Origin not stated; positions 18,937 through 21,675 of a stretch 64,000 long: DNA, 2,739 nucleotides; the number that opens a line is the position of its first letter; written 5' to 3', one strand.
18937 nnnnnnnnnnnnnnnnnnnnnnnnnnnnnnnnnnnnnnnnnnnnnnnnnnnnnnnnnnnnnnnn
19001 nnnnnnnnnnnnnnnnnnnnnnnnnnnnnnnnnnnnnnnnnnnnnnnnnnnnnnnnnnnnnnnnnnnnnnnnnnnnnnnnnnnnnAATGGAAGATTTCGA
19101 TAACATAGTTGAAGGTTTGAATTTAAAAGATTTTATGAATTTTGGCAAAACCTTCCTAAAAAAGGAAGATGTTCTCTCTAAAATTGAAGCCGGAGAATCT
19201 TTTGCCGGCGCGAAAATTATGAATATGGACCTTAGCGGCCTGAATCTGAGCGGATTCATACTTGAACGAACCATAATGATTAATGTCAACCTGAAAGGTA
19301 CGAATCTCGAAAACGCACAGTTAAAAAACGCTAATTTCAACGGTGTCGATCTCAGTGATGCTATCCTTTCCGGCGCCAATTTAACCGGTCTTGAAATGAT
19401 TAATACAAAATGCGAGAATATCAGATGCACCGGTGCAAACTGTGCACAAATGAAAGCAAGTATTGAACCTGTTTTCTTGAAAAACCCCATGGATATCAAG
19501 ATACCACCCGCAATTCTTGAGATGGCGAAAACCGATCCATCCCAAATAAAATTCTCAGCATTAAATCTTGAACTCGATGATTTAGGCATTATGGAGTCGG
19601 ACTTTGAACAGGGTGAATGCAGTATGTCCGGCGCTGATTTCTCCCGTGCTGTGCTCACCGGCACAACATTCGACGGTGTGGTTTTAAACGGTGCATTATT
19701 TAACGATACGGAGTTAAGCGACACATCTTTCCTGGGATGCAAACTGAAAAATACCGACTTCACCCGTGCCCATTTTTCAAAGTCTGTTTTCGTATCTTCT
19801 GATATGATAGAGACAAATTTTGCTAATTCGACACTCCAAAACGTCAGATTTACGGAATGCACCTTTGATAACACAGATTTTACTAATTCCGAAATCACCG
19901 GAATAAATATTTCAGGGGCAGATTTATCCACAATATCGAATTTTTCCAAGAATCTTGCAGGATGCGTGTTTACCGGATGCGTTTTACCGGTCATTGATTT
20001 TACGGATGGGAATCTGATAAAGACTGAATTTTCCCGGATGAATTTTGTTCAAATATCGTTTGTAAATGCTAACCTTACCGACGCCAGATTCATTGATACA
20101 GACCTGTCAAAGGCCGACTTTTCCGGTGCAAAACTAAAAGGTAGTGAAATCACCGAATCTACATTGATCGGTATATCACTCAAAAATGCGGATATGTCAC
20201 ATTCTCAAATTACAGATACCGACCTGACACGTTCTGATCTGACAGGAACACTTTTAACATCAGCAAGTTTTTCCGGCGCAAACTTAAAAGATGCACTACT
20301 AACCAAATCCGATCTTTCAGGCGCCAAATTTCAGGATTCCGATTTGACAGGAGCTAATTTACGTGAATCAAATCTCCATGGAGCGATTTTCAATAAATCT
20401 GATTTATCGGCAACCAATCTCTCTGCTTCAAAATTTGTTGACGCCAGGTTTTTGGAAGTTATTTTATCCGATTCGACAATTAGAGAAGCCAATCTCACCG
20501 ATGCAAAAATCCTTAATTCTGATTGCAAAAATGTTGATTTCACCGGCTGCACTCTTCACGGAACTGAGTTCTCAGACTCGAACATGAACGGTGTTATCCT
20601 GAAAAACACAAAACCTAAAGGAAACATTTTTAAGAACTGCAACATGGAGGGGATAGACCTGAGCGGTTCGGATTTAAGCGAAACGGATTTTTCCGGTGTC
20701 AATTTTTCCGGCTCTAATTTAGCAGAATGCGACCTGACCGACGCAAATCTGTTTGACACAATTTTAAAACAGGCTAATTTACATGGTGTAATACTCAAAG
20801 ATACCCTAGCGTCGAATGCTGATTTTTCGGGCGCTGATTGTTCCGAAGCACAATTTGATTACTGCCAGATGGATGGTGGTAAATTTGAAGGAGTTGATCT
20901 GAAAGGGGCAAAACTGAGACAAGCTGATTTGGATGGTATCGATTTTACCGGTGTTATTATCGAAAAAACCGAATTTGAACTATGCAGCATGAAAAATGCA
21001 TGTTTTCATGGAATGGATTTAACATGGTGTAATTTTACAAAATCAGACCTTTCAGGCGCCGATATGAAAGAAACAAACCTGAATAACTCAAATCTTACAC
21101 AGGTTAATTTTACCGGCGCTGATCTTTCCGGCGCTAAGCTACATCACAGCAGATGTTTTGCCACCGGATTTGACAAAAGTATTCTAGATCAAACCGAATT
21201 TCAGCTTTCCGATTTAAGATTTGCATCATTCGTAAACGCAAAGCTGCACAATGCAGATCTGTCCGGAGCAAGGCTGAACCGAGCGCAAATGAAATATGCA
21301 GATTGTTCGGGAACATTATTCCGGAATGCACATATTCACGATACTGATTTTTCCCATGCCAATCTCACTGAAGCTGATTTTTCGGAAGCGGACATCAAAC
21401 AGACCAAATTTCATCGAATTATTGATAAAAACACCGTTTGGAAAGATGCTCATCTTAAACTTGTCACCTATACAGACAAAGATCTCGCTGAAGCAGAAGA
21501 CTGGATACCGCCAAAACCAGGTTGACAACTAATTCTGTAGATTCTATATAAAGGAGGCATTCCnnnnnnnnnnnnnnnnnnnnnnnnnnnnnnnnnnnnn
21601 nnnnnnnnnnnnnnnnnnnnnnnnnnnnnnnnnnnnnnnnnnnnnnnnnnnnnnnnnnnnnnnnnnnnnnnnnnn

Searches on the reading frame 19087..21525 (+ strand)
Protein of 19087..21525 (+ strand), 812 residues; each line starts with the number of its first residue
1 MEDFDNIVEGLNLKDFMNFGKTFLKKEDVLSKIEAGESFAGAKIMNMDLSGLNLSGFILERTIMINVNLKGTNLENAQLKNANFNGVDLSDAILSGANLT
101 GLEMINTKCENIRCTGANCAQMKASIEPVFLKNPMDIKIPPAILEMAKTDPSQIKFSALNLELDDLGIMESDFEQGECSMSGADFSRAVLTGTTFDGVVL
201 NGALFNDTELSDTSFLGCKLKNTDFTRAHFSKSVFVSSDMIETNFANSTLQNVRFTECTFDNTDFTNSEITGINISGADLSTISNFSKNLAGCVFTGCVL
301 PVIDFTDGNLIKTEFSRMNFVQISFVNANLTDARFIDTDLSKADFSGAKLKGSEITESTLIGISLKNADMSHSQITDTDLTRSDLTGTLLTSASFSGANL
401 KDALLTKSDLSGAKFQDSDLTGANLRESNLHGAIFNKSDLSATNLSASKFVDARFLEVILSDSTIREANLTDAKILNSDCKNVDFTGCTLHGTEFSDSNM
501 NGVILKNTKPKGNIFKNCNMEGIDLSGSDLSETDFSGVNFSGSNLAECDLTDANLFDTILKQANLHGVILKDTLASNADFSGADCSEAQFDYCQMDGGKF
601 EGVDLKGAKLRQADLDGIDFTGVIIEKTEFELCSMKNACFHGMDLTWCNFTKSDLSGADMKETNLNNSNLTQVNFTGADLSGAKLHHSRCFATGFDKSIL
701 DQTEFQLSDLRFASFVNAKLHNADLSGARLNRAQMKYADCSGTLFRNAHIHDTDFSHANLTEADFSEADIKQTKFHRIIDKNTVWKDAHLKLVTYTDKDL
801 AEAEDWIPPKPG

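Call 75: search_protein_families(library=pfam, proteins=[window:19087-21525:+], max_evalue=0.00001)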
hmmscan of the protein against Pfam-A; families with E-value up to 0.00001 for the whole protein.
window:19087-21525:+ (812 aa): 6 families
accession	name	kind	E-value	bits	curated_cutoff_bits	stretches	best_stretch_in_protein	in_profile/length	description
PF00805.28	Pentapeptide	-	6.4e-127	412.8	20.2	14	648-685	1-38/40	Pentapeptide repeats (8 copies)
PF13599.13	Pentapeptide_4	-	1.4e-96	317.1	38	9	209-281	2-74/78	Pentapeptide repeat region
PF13576.12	Pentapeptide_3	-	2.5e-66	220.1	27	1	215-259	1-48/48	Pentapeptide repeats (9 copies)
PF25296.1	Decapeptide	-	2.5e-25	88.6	45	0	658-726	5-73/74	Decapeptide repeat region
PF23894.2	LD_SV2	-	1.3e-20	73.9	29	0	200-271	17-88/92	SV2A/B/C luminal domain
PF05264.16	CfAFP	-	5.5e-15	56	25.9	0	498-588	22-112/137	Choristoneura fumiferana antifreeze protein (CfAFP)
